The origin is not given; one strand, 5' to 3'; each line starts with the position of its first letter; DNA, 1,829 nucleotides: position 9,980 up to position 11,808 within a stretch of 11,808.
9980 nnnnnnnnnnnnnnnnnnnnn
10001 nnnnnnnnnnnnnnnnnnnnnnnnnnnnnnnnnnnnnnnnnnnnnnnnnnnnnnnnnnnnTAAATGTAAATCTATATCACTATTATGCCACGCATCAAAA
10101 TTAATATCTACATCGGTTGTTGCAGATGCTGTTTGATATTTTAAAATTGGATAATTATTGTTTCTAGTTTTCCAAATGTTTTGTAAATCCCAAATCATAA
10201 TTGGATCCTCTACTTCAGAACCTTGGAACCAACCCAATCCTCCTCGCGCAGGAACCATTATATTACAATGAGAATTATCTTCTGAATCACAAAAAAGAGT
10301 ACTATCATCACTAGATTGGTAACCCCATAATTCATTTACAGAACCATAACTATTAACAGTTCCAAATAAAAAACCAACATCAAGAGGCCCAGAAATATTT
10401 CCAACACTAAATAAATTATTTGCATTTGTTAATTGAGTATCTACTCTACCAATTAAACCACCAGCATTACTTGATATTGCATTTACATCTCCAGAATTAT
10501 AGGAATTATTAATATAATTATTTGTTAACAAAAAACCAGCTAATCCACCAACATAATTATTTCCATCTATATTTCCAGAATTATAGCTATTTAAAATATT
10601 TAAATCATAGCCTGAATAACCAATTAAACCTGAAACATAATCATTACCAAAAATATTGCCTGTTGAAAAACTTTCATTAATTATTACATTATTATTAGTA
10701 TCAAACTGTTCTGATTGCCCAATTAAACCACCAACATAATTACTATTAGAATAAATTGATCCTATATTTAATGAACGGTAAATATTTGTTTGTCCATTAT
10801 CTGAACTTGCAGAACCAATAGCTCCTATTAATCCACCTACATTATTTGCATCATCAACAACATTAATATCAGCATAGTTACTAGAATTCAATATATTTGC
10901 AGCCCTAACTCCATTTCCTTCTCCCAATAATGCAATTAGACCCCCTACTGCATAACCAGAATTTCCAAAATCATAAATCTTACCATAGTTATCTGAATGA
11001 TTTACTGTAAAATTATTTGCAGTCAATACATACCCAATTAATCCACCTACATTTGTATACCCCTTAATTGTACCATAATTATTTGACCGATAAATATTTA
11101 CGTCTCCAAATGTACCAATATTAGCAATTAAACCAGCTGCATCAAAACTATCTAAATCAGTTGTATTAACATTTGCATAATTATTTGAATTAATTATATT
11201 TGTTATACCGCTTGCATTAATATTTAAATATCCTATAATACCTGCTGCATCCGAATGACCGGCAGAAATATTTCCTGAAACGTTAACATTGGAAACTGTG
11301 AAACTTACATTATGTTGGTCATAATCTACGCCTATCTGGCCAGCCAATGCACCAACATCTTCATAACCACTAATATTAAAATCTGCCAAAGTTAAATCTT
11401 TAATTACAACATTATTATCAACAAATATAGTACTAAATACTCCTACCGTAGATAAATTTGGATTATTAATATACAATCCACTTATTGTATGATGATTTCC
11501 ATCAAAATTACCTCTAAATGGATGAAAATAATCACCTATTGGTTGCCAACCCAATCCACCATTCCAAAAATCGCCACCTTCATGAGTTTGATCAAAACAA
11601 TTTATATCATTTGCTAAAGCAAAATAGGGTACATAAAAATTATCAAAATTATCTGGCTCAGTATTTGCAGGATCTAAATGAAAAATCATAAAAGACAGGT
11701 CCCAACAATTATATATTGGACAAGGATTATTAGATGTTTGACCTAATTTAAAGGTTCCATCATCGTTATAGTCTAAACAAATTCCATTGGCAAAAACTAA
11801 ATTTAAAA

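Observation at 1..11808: Co-oriented envelope island: adhesin - orphan - TspO - tethered serpin - ABC-2 exporter - SdpI-like - GNAT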

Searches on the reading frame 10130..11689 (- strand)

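Call 77: search_protein_families(library=pfam, proteins=[window:10130-11689:-], max_evalue=0.05)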
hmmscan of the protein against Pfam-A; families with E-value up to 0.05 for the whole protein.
window:10130-11689:- (520 aa): 1 family
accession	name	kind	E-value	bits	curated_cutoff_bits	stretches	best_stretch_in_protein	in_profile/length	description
PF07581.17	Glug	-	0.00022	21.9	20.5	0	210-224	1-15/28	The GLUG motif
